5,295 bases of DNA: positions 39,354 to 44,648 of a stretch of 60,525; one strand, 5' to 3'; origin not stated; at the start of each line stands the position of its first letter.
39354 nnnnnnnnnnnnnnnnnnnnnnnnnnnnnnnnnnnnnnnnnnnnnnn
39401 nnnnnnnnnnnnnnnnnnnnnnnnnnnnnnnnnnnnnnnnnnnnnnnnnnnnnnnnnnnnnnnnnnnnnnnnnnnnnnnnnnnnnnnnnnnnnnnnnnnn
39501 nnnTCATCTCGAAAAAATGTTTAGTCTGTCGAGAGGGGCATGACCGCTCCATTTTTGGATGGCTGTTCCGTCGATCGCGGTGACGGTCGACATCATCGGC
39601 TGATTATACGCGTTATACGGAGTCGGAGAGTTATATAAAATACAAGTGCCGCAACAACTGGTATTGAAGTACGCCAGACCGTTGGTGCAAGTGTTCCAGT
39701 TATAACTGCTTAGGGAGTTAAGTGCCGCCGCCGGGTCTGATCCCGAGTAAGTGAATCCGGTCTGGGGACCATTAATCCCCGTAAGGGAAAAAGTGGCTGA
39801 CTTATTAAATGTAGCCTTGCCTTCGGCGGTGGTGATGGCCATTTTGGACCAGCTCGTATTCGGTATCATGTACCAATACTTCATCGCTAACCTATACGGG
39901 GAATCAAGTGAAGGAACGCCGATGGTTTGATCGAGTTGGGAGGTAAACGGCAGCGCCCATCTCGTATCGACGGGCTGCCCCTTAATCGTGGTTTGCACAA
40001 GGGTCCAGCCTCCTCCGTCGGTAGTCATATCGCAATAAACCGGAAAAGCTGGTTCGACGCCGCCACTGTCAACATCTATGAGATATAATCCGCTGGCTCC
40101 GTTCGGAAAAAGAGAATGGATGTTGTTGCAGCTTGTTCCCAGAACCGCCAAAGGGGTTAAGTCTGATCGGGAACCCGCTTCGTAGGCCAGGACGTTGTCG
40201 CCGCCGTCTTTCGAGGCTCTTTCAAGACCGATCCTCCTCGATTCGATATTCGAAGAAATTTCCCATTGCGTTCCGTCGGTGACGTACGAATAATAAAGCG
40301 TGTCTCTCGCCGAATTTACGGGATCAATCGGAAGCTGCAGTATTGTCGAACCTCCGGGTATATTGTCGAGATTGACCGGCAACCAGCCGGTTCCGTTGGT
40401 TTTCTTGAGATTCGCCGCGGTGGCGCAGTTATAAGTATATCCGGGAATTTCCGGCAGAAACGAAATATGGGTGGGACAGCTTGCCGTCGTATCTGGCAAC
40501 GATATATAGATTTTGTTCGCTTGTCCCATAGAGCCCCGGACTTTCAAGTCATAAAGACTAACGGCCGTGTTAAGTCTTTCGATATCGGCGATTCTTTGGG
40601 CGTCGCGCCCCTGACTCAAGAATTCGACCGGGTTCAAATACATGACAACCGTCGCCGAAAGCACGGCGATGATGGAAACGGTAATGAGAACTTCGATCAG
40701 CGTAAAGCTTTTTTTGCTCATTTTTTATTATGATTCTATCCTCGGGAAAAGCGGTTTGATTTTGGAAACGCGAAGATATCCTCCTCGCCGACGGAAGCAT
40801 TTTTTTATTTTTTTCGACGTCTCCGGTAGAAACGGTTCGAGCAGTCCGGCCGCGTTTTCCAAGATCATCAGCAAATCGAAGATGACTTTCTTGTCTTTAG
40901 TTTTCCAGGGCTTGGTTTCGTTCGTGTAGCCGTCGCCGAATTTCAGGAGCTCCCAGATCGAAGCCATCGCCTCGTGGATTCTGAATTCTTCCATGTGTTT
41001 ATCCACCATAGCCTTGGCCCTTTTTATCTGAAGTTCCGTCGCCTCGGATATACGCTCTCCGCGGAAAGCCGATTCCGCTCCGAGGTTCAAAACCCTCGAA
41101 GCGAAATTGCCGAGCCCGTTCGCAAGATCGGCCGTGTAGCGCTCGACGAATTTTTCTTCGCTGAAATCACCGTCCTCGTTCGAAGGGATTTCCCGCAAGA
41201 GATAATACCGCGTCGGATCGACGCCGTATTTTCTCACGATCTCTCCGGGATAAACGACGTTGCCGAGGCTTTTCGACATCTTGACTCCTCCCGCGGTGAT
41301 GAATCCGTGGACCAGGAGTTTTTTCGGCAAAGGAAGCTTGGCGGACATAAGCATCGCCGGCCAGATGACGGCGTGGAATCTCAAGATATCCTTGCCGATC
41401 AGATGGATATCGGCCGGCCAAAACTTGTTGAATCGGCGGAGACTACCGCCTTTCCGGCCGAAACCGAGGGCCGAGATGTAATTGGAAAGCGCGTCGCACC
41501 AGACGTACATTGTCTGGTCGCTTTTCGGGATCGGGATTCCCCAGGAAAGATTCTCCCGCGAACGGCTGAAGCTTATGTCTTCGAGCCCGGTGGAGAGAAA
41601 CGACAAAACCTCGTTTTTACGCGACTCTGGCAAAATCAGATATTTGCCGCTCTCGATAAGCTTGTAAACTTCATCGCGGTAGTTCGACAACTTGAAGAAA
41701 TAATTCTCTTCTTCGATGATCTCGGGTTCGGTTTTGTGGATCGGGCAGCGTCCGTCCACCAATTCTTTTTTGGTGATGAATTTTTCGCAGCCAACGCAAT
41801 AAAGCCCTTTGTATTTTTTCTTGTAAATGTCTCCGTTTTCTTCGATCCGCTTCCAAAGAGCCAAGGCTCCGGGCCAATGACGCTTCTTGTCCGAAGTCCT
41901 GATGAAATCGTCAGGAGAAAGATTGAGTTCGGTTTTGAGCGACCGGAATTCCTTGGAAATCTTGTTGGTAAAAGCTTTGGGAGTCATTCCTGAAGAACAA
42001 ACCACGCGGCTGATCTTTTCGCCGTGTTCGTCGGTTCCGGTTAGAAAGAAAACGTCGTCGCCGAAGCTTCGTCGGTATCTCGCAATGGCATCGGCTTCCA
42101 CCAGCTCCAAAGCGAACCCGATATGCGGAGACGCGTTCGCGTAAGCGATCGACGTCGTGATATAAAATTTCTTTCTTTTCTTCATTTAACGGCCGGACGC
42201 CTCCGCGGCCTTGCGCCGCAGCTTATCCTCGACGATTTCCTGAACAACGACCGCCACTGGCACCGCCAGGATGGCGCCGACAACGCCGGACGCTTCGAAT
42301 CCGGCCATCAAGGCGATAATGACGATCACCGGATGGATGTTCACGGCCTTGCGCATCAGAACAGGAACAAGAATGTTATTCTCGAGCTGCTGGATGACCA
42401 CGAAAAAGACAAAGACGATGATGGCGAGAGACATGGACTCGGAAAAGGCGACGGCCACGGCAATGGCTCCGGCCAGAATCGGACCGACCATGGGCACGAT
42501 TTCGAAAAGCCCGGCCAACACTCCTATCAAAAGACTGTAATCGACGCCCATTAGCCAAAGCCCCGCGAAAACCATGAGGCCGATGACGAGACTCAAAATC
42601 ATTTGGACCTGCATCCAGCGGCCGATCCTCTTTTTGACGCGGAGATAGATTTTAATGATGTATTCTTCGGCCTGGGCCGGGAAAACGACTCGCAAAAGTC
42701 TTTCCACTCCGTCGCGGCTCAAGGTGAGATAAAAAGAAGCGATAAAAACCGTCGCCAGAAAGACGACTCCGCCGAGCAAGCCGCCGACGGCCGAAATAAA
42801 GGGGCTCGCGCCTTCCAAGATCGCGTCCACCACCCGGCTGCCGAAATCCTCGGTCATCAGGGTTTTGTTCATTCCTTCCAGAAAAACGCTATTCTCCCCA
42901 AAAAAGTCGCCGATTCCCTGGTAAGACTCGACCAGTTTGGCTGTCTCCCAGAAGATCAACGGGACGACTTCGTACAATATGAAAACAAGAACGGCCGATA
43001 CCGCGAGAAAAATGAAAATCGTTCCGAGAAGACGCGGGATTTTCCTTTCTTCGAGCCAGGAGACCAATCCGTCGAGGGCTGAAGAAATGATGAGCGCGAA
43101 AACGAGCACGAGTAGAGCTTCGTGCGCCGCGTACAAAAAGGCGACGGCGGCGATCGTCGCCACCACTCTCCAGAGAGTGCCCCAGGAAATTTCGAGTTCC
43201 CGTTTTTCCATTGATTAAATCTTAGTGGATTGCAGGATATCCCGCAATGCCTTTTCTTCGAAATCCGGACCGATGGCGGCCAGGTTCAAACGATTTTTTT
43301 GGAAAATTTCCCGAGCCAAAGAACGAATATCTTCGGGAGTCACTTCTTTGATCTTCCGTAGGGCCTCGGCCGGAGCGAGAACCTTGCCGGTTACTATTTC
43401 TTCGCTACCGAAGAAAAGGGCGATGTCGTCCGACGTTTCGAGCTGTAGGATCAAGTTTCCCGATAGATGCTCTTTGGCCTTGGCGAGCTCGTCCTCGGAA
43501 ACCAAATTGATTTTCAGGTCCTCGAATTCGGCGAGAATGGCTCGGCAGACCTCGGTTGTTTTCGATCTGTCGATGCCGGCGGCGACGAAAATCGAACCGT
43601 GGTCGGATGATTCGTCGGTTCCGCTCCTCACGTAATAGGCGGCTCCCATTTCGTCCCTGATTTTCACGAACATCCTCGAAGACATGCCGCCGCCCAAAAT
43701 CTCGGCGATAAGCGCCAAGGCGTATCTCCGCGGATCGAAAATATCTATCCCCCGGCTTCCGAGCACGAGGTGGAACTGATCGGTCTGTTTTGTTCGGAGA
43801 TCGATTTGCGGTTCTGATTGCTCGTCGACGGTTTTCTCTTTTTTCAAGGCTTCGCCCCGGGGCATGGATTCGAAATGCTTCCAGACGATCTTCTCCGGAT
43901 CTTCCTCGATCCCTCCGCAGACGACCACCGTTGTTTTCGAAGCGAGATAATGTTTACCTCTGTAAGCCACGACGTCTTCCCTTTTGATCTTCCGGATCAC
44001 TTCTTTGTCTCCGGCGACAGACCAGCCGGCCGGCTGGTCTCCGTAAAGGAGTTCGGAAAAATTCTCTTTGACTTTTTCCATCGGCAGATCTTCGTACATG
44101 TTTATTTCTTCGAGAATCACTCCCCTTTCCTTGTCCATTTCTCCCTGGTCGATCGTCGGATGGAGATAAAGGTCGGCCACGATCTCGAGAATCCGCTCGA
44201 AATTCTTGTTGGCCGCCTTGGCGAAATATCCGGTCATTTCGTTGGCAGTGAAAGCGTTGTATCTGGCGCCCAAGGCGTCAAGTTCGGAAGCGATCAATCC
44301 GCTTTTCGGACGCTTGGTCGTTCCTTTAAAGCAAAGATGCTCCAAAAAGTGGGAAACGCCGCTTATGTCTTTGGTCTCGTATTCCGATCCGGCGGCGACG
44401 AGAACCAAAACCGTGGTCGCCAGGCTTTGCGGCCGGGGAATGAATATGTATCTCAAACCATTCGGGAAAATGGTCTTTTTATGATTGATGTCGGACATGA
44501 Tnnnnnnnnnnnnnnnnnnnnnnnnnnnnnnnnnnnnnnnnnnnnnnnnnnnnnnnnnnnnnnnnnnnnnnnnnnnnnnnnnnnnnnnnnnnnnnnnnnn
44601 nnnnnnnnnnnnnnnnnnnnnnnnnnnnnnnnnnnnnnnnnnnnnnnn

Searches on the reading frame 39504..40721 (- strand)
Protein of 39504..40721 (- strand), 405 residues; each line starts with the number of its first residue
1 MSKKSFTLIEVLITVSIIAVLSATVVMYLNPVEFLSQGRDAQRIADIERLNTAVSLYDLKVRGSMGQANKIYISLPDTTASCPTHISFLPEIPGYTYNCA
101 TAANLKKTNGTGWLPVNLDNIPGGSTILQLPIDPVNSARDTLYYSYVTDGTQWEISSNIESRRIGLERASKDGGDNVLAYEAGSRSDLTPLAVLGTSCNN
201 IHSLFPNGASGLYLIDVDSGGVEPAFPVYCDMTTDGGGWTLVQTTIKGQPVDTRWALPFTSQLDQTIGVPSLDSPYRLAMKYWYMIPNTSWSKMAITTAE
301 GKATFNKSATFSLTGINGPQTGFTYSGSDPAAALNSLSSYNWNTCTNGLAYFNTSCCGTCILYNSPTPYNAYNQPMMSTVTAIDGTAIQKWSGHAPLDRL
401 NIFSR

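Call 14: search_protein_families(library=pfam, proteins=[window:39504-40721:-], max_evalue=0.001)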
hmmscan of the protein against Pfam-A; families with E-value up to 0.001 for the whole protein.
window:39504-40721:- (405 aa): 3 families
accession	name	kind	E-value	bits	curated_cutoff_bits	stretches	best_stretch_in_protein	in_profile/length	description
PF00147.23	Fibrinogen_C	-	4.8e-07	30.3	22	1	207-249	13-53/221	Fibrinogen beta and gamma chains, C-terminal globular domain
PF07963.17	N_methyl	-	2.4e-05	24.2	21.2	1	2-25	3-26/27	Prokaryotic N-terminal methylation motif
PF01410.23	COLFI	-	6.4e-05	22.8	26.2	1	196-247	31-79/233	Fibrillar collagen C-terminal domain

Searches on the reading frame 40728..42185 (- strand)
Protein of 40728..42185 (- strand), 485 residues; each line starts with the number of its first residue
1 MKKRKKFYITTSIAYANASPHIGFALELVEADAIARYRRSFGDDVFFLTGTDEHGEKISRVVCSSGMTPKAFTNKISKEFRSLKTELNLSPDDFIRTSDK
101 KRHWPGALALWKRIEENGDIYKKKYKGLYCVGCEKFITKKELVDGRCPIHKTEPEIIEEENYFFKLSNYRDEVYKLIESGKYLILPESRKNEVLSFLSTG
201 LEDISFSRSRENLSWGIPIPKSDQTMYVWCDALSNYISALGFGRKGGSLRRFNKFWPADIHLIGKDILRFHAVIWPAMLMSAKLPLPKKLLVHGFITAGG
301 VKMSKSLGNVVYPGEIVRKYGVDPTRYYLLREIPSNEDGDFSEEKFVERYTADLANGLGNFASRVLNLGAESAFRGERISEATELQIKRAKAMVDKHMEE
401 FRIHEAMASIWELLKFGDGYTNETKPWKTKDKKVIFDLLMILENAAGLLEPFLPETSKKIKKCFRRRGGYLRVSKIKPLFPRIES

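Call 14: search_protein_families(library=pfam, proteins=[window:40728-42185:-], max_evalue=0.001)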
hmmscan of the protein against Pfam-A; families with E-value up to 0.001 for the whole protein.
window:40728-42185:- (485 aa): 5 families
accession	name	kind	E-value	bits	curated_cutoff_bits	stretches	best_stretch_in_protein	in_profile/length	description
PF09334.17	tRNA-synt_1g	-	1.9e-102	343.4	20.1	2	140-366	162-391/391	tRNA synthetases class I (M)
PF00133.28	tRNA-synt_1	-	2.9e-30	105.8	22.7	2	223-332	296-404/414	tRNA synthetases class I (I, L, M and V)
PF01406.26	tRNA-synt_1e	-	1.6e-10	41.3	27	1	259-345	209-295/301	tRNA synthetases class I (C) catalytic domain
PF08264.19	Anticodon_1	-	5.4e-06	26.8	25.1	1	388-461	9-87/148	Anticodon-binding domain of tRNA ligase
PF01921.24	tRNA-synt_1f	-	0.0004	19.9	27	0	287-336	267-316/360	tRNA synthetases class I (K)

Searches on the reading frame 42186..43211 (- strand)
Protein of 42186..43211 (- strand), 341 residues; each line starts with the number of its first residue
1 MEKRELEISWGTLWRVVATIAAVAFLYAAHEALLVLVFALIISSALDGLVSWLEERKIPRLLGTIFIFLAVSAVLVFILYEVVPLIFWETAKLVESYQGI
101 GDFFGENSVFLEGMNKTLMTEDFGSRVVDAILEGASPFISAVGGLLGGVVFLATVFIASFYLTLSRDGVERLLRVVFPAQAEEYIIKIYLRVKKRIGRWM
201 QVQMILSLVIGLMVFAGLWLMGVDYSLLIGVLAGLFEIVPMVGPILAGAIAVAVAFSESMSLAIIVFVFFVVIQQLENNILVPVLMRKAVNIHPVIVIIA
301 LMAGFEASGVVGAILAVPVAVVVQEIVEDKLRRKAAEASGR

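Call 42: search_protein_families(library=pfam, proteins=[window:42186-43211:-], max_evalue=0.001)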
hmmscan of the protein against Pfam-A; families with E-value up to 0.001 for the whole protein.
window:42186-43211:- (341 aa): 1 family
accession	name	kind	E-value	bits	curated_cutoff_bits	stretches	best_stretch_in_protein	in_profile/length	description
PF01594.21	AI-2E_transport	-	2.3e-55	188.5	34.3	1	17-329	6-325/327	AI-2E family transporter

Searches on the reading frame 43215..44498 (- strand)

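Call 42: search_protein_families(library=pfam, proteins=[window:43215-44498:-], max_evalue=0.001)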
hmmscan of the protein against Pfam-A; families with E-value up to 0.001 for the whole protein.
window:43215-44498:- (427 aa): 2 families
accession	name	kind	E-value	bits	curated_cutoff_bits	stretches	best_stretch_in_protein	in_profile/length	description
PF00675.25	Peptidase_M16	-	2.8e-34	118.6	22.3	1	25-164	10-148/149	Insulinase (Peptidase family M16)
PF05193.26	Peptidase_M16_C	-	1e-29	104.1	23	1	170-344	1-180/181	Peptidase M16 inactive domain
